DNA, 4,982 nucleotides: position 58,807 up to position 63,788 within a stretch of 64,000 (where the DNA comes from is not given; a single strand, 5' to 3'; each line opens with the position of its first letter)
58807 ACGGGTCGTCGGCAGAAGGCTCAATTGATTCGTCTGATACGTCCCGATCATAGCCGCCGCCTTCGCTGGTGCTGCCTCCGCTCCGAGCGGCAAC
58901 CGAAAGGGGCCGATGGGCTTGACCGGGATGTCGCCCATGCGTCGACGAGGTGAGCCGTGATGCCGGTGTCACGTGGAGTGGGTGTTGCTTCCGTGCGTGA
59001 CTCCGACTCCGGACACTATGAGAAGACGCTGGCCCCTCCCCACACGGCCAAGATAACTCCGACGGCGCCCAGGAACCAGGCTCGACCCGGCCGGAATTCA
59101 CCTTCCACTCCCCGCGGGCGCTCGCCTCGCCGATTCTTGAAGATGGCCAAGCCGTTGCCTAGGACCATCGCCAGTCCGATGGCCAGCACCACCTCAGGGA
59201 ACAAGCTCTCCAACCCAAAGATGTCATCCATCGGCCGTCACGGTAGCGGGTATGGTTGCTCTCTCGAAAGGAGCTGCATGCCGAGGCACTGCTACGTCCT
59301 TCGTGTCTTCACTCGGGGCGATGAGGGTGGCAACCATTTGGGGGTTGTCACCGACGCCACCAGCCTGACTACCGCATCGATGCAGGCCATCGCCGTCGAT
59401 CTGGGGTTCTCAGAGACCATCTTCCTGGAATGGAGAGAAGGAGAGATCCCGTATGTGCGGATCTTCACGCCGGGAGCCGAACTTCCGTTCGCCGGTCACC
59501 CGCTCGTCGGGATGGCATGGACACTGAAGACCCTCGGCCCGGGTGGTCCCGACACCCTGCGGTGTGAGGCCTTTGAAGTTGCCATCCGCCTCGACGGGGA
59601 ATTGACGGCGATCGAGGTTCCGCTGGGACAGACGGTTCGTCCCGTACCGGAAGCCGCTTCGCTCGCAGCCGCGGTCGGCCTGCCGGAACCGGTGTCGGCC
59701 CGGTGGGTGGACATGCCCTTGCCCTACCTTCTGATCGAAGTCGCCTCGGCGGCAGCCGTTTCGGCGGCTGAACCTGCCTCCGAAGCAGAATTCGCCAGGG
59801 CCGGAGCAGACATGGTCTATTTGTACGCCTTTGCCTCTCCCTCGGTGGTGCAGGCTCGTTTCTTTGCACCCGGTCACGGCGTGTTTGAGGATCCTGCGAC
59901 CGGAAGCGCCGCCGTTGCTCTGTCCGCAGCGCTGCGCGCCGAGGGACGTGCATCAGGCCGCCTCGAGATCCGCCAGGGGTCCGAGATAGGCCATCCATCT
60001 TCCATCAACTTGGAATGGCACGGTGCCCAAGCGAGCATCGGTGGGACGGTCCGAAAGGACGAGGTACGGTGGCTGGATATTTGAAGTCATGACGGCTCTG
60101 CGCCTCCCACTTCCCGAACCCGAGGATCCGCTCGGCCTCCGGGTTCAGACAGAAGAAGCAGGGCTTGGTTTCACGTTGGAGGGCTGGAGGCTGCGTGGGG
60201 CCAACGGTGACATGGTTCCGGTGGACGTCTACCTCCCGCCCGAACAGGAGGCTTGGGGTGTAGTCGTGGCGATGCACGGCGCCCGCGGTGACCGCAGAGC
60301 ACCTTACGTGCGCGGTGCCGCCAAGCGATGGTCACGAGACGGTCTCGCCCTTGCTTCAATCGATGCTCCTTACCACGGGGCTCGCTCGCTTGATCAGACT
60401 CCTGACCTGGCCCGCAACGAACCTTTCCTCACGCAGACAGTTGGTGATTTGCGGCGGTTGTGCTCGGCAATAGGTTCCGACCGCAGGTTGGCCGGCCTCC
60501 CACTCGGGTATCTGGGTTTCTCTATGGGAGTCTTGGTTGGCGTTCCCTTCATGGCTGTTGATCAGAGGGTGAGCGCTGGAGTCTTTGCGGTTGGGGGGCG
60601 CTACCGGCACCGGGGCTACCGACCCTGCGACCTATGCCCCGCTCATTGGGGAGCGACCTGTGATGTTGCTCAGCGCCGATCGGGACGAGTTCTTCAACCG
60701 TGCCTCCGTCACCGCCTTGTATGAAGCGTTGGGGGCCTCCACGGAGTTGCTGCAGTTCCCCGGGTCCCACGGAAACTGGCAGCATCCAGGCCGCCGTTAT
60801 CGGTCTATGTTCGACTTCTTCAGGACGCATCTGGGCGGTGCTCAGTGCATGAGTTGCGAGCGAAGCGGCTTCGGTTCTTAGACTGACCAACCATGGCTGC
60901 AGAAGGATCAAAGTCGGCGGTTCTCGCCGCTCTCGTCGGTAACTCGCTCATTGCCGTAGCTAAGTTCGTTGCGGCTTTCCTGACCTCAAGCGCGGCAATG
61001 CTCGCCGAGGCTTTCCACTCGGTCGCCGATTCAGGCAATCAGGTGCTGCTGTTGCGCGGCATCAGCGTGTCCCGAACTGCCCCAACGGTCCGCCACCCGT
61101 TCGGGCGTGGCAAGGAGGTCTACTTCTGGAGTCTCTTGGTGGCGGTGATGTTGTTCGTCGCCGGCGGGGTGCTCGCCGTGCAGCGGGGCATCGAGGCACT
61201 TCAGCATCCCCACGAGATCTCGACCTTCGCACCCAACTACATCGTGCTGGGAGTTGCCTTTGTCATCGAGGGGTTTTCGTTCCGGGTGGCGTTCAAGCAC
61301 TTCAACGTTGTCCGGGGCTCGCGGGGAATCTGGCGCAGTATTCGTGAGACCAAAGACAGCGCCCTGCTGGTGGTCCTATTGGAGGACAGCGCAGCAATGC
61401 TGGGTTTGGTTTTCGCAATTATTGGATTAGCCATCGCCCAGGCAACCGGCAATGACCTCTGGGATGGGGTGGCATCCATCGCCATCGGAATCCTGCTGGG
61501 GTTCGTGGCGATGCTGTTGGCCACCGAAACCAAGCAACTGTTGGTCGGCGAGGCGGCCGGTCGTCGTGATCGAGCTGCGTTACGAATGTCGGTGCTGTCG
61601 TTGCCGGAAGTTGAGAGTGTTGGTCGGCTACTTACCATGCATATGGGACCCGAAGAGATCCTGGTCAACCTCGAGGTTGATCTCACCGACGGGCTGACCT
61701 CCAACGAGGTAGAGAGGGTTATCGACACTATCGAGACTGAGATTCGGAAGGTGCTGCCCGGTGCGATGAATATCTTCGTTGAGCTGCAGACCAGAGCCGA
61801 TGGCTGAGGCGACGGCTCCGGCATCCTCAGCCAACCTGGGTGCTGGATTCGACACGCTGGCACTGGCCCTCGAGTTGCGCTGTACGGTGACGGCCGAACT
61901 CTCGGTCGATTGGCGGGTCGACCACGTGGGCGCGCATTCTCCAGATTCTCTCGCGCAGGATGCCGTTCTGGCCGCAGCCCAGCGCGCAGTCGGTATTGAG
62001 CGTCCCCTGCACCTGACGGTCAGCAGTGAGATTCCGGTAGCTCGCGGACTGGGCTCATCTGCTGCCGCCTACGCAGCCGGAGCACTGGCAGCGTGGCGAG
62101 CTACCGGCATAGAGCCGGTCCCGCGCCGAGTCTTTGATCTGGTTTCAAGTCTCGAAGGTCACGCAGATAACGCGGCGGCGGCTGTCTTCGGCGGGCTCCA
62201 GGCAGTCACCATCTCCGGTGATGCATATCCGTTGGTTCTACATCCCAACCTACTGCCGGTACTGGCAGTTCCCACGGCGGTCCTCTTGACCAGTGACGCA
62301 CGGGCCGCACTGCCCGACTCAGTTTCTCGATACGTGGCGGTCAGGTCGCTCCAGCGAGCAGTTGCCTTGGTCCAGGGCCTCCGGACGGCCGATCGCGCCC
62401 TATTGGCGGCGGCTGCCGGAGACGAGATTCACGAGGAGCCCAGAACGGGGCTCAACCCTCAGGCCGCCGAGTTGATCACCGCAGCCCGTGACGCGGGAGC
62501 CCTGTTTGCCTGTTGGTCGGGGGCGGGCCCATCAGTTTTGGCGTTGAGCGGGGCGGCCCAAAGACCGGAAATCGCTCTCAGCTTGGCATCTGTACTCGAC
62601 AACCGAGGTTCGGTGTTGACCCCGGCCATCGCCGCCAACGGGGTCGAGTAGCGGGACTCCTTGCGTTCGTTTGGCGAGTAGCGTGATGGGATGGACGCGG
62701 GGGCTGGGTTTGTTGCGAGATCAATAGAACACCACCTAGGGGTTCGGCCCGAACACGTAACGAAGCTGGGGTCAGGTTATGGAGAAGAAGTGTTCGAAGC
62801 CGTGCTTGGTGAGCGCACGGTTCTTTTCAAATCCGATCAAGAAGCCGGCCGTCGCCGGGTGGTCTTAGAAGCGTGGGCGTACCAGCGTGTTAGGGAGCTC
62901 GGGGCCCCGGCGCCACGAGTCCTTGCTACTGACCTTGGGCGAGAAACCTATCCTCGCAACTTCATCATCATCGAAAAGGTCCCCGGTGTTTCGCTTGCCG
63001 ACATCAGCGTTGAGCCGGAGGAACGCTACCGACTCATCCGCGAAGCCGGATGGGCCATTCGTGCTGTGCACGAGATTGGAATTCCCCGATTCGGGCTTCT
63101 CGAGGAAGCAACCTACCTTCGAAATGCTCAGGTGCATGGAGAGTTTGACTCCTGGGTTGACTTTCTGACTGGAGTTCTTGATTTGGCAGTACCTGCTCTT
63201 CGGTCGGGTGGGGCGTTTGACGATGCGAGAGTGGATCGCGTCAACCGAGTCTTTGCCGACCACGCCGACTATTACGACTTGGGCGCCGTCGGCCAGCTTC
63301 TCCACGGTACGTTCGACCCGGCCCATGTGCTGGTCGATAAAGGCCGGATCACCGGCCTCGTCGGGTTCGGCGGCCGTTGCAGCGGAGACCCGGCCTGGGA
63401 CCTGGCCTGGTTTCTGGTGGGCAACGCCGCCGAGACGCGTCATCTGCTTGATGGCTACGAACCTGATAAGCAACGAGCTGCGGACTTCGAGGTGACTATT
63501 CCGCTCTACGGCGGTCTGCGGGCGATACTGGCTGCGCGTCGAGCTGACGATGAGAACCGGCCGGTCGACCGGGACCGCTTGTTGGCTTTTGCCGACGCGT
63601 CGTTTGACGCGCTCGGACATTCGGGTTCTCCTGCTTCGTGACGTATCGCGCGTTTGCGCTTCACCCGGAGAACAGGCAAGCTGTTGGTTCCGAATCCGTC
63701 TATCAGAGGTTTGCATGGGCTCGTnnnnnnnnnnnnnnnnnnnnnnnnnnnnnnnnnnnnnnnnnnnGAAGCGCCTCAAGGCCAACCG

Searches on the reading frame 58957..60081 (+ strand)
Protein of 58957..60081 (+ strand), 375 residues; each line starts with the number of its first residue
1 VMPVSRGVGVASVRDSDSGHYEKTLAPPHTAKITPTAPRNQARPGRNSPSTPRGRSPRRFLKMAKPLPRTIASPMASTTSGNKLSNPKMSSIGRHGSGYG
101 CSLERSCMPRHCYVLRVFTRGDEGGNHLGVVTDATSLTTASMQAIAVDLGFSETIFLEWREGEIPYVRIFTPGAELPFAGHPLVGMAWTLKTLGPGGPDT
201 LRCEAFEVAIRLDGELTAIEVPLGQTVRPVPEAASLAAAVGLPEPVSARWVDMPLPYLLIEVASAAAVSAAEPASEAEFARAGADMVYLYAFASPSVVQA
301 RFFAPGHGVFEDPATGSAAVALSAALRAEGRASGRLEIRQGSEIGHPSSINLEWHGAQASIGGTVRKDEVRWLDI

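Call 62: search_protein_families(library=pfam, proteins=[window:58957-60081:+], max_evalue=0.001)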
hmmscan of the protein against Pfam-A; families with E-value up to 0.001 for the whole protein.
window:58957-60081:+ (375 aa): 1 family
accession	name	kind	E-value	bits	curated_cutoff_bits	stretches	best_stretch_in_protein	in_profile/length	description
PF02567.21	PhzC-PhzF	-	4.5e-36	125.2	27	1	117-355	3-259/281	Phenazine biosynthesis-like protein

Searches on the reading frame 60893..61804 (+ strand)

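Call 62: search_protein_families(library=pfam, proteins=[window:60893-61804:+], max_evalue=0.001)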
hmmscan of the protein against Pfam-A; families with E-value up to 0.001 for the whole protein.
window:60893-61804:+ (304 aa): 2 families
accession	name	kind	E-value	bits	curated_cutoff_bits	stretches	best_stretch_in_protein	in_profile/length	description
PF01545.26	Cation_efflux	-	3.9e-32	112.1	26.6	1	11-217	2-197/198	Cation efflux family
PF16916.11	ZT_dimer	-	0.00011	22.6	26.7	1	226-296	5-73/78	Dimerisation domain of Zinc Transporter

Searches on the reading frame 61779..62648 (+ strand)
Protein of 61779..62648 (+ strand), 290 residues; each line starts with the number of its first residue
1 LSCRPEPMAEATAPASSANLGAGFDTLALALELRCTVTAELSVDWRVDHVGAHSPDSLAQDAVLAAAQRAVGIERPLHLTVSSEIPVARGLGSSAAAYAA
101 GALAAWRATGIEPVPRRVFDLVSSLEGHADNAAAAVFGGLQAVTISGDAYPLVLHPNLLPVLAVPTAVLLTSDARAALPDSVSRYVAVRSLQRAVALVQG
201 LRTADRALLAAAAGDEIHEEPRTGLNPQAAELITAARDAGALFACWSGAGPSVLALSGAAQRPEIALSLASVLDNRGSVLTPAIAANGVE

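Call 62: search_protein_families(library=pfam, proteins=[window:61779-62648:+], max_evalue=0.001)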
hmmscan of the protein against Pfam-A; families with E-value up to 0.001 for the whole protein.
window:61779-62648:+ (290 aa): 3 families
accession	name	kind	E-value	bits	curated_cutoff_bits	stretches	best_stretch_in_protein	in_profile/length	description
PF00288.32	GHMP_kinases_N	-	5.7e-13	49.3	22.3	1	64-139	7-87/87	GHMP kinases N terminal domain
PF08544.19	GHMP_kinases_C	-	7.1e-07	30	21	1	200-271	4-81/85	GHMP kinases C terminal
PF22700.2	MVD-like_N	-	1.4e-05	25.2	27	1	60-122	65-128/157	Diphosphomevalonate decarboxylase-like N-terminal domain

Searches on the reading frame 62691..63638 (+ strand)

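Call 62: search_protein_families(library=pfam, proteins=[window:62691-63638:+], max_evalue=0.001)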
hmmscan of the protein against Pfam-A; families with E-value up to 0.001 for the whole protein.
window:62691-63638:+ (316 aa): 1 family
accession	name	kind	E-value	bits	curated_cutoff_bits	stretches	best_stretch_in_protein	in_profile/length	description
PF01636.29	APH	-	1.4e-19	71.3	23.2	1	23-257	2-230/239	Phosphotransferase enzyme family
